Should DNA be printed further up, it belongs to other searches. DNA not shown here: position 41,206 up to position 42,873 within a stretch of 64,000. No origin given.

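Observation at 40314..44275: Uncharacterised envelope cluster with a cupredoxin-like anchor protein, a 455-aa polytopic membrane protein, a zinc-ribbon mini-protein, and two lipoproteins (one thioredoxin-like)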

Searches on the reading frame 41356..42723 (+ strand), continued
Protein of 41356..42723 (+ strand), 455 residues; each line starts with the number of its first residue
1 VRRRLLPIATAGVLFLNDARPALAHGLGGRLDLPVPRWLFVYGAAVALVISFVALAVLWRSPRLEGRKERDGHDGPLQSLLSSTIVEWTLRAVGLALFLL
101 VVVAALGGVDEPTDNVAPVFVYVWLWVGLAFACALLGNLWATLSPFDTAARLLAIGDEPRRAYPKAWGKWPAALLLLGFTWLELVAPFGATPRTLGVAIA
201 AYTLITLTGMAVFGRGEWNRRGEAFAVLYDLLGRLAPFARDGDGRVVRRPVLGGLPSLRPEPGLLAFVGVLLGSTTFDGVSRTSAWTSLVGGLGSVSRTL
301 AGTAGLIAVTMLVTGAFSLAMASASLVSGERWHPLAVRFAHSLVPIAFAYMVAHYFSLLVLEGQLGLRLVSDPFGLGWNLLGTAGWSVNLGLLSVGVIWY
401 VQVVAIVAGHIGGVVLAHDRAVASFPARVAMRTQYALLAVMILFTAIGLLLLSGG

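Call 51: get_annotated_region(hit=H83, flank=6000)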
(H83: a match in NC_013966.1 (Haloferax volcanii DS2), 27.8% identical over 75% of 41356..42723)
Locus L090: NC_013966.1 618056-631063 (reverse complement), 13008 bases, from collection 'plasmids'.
description: Haloferax volcanii DS2 plasmid pHV4, complete sequence
organism: Haloferax volcanii DS2 (NCBI taxid 309800)
taxonomy: Archaea; Euryarchaeota; Halobacteria; Halobacteriales; Haloferacaceae; Haloferax; Haloferax volcanii; Haloferax volcanii DS2
host: -; source: -; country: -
typing (MOB-suite, as given by PLSDB): non-mobilizable
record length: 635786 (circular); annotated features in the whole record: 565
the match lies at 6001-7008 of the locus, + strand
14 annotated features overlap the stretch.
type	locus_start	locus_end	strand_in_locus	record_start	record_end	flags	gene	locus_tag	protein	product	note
CDS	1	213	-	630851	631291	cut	-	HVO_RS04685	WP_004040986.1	type IV pilin N-terminal domain-containing protein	-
CDS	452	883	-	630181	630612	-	-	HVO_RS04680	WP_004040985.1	type IV pilin N-terminal domain-containing protein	-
CDS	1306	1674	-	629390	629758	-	-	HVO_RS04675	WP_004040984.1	hypothetical protein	-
CDS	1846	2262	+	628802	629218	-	-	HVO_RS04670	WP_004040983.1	VOC family protein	-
CDS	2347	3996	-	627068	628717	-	-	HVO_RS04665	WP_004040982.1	PAS domain-containing sensor histidine kinase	-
CDS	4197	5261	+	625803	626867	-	-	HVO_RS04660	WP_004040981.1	hypothetical protein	-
CDS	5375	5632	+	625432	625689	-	-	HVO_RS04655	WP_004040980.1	hypothetical protein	-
CDS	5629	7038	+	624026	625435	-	-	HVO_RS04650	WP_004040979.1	hypothetical protein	-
CDS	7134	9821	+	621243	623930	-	-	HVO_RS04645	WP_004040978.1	heavy metal translocating P-type ATPase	-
CDS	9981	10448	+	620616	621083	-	-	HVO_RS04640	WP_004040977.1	high-potential iron-sulfur protein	GO:0019646 - aerobic electron transport chain [Evidence IEA]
CDS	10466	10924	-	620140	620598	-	-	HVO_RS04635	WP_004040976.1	hypothetical protein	-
CDS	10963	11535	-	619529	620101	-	-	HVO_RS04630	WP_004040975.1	hypothetical protein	-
CDS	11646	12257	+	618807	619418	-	-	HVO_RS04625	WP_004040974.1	hypothetical protein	-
CDS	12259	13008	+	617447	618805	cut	-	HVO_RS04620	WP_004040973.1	hypothetical protein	-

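Call 52: get_annotated_region(hit=H36, flank=6000)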
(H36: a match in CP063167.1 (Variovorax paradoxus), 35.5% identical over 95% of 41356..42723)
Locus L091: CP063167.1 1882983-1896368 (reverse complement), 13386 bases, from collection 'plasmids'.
description: Variovorax paradoxus strain VAI-C plasmid unnamed, complete sequence
organism: Variovorax paradoxus (NCBI taxid 34073)
taxonomy: Bacteria; Pseudomonadota; Betaproteobacteria; Burkholderiales; Comamonadaceae; Variovorax; Variovorax paradoxus
host: -; source: -; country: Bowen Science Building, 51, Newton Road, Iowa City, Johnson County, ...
typing (MOB-suite, as given by PLSDB): non-mobilizable
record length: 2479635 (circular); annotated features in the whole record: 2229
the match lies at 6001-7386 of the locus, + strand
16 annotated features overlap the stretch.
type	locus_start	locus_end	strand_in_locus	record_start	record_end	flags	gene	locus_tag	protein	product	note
CDS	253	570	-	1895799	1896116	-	-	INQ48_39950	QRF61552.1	hypothetical protein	-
CDS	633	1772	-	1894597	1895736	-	-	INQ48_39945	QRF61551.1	CoA transferase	-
CDS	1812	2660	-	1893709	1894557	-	-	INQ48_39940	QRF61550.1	CoA ester lyase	-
CDS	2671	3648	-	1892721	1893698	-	-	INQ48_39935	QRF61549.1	tripartite tricarboxylate transporter substrate binding protein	-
CDS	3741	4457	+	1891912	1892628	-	-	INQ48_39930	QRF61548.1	GntR family transcriptional regulator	-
CDS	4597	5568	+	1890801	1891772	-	-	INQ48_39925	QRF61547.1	tripartite tricarboxylate transporter substrate binding protein BugD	-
CDS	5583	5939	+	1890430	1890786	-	-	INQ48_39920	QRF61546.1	hypothetical protein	-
CDS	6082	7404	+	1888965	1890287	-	-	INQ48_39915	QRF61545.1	hypothetical protein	-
CDS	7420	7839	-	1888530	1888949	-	-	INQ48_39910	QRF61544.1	type II toxin-antitoxin system VapC family toxin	-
CDS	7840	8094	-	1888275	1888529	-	-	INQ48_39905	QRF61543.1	plasmid stabilization protein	-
CDS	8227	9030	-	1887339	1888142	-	-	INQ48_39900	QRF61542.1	alpha/beta hydrolase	-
CDS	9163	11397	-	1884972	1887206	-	-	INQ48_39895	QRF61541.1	hypothetical protein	-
CDS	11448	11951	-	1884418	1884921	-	-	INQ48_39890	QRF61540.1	hypothetical protein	-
CDS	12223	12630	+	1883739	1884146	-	-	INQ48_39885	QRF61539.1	hypothetical protein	-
CDS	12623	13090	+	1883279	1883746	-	-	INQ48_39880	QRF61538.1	hypothetical protein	-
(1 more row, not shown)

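Call 53: get_annotated_region(hit=H39, flank=7000)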
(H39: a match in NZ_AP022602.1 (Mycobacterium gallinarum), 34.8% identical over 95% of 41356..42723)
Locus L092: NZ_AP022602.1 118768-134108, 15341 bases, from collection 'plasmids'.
description: Mycobacterium gallinarum strain JCM 6399 plasmid pJCM6399
organism: Mycobacterium gallinarum (NCBI taxid 39689)
taxonomy: Bacteria; Actinomycetota; Actinomycetes; Mycobacteriales; Mycobacteriaceae; Mycobacterium; Mycobacterium gallinarum
host: -; source: -; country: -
typing (MOB-suite, as given by PLSDB): mobilizable; relaxase MOBF
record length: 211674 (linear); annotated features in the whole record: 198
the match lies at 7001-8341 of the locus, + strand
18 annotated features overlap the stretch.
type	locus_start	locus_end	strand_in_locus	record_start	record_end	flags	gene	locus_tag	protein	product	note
CDS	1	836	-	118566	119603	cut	-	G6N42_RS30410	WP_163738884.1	tyrosine-type recombinase/integrase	GO:0015074 - DNA integration [Evidence IEA]; GO:0006310 - DNA recombination [Evidence IEA]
CDS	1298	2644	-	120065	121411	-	-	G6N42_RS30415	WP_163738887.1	MBL fold metallo-hydrolase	-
CDS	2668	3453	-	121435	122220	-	-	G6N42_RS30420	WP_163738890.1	sulfite exporter TauE/SafE family protein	GO:0006810 - transport [Evidence IEA]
CDS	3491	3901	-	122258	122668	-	-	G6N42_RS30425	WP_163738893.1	DUF302 domain-containing protein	-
CDS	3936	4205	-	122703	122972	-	-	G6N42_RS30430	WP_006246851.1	metal-sensitive transcriptional regulator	-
CDS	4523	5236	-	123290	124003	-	-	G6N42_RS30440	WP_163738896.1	DUF1326 domain-containing protein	-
CDS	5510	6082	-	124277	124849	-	-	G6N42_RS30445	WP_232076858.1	copper resistance protein CopC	-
CDS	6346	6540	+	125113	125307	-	-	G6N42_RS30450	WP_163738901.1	hypothetical protein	-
CDS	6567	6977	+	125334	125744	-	-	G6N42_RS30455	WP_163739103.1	hypothetical protein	-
CDS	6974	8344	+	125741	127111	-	-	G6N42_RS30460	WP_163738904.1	hypothetical protein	-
CDS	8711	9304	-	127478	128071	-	-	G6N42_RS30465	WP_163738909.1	heme-copper oxidase subunit III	-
CDS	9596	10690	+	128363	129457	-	ripC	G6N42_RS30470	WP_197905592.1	peptidoglycan hydrolase RipC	-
CDS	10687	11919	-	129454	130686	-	-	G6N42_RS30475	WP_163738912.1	Ig-like domain-containing protein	-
CDS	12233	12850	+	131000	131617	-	-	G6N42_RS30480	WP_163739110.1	TlpA disulfide reductase family protein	-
CDS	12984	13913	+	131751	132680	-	-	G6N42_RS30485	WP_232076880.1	cytochrome c oxidase assembly protein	-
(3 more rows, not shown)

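Call 54: get_annotated_region(hit=H34, flank=7000)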
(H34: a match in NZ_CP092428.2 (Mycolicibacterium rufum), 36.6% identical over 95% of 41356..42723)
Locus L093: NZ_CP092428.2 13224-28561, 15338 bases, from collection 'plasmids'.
description: Mycolicibacterium rufum strain JCM 16372 plasmid unnamed, complete sequence
organism: Mycolicibacterium rufum (NCBI taxid 318424)
taxonomy: Bacteria; Actinomycetota; Actinomycetes; Mycobacteriales; Mycobacteriaceae; Mycolicibacterium; Mycolicibacterium rufum
host: -; source: -; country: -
typing (MOB-suite, as given by PLSDB): mobilizable; relaxase MOBF
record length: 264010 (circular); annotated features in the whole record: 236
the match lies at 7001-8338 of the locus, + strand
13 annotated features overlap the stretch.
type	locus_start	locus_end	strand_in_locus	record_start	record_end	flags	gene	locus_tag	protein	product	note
CDS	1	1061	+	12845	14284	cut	-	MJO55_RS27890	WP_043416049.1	FAD-dependent oxidoreductase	-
CDS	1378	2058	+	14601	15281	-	-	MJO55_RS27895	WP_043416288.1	DUF433 domain-containing protein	-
CDS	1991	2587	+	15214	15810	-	-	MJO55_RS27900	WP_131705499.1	hypothetical protein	-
CDS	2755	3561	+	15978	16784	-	-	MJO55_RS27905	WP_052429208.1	sterol desaturase family protein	GO:0008610 - lipid biosynthetic process [Evidence IEA]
CDS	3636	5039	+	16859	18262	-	-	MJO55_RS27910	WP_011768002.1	IS1380 family transposase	-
CDS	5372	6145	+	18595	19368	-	-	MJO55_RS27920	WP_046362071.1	helix-turn-helix transcriptional regulator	GO:0006355 - regulation of DNA-templated transcription [Evidence IEA]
CDS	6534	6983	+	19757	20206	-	-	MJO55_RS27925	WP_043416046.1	hypothetical protein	-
CDS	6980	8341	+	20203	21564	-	-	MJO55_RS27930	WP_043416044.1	hypothetical protein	-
CDS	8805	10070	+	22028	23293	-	-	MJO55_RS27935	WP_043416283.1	Ig-like domain-containing protein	-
CDS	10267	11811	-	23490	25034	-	-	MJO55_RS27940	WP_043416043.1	fused MFS/spermidine synthase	-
CDS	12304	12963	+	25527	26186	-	-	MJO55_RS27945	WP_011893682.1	thioredoxin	-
CDS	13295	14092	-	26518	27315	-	-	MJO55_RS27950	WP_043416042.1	CbtA family protein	-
CDS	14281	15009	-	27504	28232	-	-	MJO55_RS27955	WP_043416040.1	lytic murein transglycosylase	-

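Call 60: search_protein_families(library=pfam, alignment_id=A5, max_evalue=0.001)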
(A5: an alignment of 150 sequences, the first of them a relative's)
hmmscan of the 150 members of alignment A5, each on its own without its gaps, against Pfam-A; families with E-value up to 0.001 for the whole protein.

A. member 1, L001:7320-7529:+ (69 aa): 2 families
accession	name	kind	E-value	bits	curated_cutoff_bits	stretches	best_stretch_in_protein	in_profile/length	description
PF13248.11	Zn_ribbon_3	-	0.00013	21.7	27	1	44-62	5-23/26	zinc-ribbon domain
PF13240.11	Zn_Ribbon_1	-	0.00025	21.2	25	1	44-63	2-21/23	zinc-ribbon domain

B. families by the number of members that match (of 150 scanned): 123 families (the first 25 are shown)
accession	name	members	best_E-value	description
PF00266.25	Aminotran_5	7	1.2e-31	Aminotransferase class-V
PF00578.27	AhpC-TSA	7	2.1e-09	AhpC/TSA family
PF01053.26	Cys_Met_Meta_PP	7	3.5e-09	Cys/Met metabolism PLP-dependent enzyme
PF02630.20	SCO1-SenC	6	2.3e-22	SCO1/SenC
PF06737.19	Transglycosylas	6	1.1e-17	Transglycosylase-like domain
PF01380.27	SIS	5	2.8e-19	SIS domain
PF08534.16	Redoxin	5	4.5e-07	Redoxin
PF01804.23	Penicil_amidase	4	2.2e-95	Penicillin amidase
PF13279.12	4HBT_2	4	9.3e-25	Thioesterase-like superfamily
PF00498.31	FHA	4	1.6e-18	FHA domain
PF03061.28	4HBT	4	5.4e-18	Thioesterase superfamily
PF16697.10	Yop-YscD_cpl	4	3.1e-15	Inner membrane component of T3SS, cytoplasmic domain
PF20791.3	Acyl-ACP_TE_C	4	3.7e-08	Acyl-ACP thioesterase C-terminal domain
PF02737.24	3HCDH_N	3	8.8e-58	3-hydroxyacyl-CoA dehydrogenase, NAD binding domain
PF01212.27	Beta_elim_lyase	3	7.4e-06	Beta-eliminating lyase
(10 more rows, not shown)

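Call 89: search_protein_families(library=pfam, alignment_id=A1, max_evalue=1)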
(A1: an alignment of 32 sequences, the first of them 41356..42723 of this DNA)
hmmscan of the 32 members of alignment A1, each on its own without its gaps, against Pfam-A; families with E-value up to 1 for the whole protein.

A. member 1, window:41356-42723:+ (455 aa): 1 family
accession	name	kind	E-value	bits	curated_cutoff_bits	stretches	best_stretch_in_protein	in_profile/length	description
PF09679.15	TraQ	-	0.92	10.3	25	1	285-341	23-80/94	Type-F conjugative transfer system pilin chaperone (TraQ)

B. families by the number of members that match (of 32 scanned): 10 families
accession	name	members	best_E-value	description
PF07667.16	DUF1600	1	0.013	Protein of unknown function (DUF1600)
PF20315.3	DUF6611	1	0.014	Family of unknown function (DUF6611)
PF04241.20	DUF423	1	0.046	Protein of unknown function (DUF423)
PF01708.21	Gemini_mov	1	0.047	Geminivirus putative movement protein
PF02532.19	PsbI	1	0.066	Photosystem II reaction centre I protein (PSII 4.8 kDa protein)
PF02990.21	EMP70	1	0.17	Endomembrane protein 70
PF15581.11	Imm58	1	0.19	Immunity protein 58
PF06127.16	Mpo1-like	1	0.2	2-hydroxy-palmitic acid dioxygenase Mpo1-like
PF05808.16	Podoplanin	1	0.59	Podoplanin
PF09679.15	TraQ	1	0.92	Type-F conjugative transfer system pilin chaperone (TraQ)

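Call 90: find_encoding_contigs(protein=P0252, flank=5000, max_places=3)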
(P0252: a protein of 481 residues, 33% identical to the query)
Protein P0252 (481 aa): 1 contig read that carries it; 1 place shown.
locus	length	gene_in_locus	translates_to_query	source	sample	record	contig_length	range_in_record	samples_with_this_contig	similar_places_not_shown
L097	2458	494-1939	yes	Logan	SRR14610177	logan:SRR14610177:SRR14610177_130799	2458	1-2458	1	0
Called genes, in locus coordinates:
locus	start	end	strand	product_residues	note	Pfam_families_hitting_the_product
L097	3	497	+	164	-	?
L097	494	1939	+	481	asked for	-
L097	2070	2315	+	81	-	-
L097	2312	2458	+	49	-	?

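Call 91: find_encoding_contigs(protein=P0208, flank=5000, max_places=3)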
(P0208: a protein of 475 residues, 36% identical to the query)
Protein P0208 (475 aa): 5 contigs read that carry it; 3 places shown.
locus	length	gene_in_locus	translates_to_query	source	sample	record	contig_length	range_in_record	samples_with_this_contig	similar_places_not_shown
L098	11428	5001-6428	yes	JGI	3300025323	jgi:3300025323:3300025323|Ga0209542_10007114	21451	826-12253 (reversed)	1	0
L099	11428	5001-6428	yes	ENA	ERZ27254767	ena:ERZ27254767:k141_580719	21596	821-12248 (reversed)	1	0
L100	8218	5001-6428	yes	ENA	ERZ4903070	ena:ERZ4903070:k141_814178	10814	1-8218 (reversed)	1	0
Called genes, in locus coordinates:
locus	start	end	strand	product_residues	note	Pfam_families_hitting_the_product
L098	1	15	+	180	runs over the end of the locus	PF01725:Ham1p_like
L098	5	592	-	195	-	PF04138:GtrA_DPMS_TM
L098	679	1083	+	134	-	-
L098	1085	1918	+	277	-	PF00565:SNase, PF27542:ArfC (weak)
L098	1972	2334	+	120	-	-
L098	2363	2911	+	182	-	PF04203:Sortase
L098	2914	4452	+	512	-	PF13541:ChlI, PF00158:Sigma54_activat (weak), PF01078:Mg_chelatase, PF05496:RuvB_N (faint), PF07728:AAA_5, PF00493:MCM, PF13335:Mg_chelatase_C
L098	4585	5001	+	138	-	-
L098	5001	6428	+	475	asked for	-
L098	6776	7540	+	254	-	PF02535:Zip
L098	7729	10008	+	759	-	PF07690:MFS_1, PF01564:Spermine_synth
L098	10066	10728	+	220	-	PF00027:cNMP_binding, PF13545:HTH_Crp_2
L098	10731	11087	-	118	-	-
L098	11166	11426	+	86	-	-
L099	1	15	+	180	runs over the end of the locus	PF01725:Ham1p_like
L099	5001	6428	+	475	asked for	-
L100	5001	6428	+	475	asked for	-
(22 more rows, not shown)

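Call 96: find_encoding_contigs(protein=P0231, flank=5000, max_places=3)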
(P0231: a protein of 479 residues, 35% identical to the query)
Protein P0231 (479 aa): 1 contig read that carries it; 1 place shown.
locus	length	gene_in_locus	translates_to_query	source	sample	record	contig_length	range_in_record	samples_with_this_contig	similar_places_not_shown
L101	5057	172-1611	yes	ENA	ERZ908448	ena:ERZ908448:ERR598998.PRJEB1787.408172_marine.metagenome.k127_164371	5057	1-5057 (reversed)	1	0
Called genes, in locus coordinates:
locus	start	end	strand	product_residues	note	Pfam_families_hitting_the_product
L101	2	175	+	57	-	?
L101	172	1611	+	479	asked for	-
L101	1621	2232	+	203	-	-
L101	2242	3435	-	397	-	PF02746:MR_MLE_N, PF13378:MR_MLE_C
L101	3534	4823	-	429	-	PF07690:MFS_1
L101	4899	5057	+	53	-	?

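Call 97: find_encoding_contigs(protein=P0193, flank=5000, max_places=3)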
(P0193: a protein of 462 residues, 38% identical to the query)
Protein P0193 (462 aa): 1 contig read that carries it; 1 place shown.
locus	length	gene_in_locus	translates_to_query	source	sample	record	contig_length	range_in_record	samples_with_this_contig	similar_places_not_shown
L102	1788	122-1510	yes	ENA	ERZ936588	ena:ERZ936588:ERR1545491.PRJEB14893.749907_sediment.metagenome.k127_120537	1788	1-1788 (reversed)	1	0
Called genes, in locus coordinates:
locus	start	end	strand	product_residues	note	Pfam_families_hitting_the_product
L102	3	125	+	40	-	?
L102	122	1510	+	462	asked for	-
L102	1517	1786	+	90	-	?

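Call 98: find_encoding_contigs(protein=P0261, flank=5000, max_places=3)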
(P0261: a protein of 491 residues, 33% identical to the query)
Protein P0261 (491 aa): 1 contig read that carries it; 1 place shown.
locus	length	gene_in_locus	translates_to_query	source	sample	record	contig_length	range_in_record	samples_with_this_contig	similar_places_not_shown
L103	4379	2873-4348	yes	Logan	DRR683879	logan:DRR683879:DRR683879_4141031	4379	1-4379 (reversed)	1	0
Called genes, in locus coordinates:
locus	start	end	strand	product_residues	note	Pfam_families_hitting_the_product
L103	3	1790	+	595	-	?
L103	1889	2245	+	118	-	-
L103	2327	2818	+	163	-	-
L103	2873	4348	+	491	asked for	-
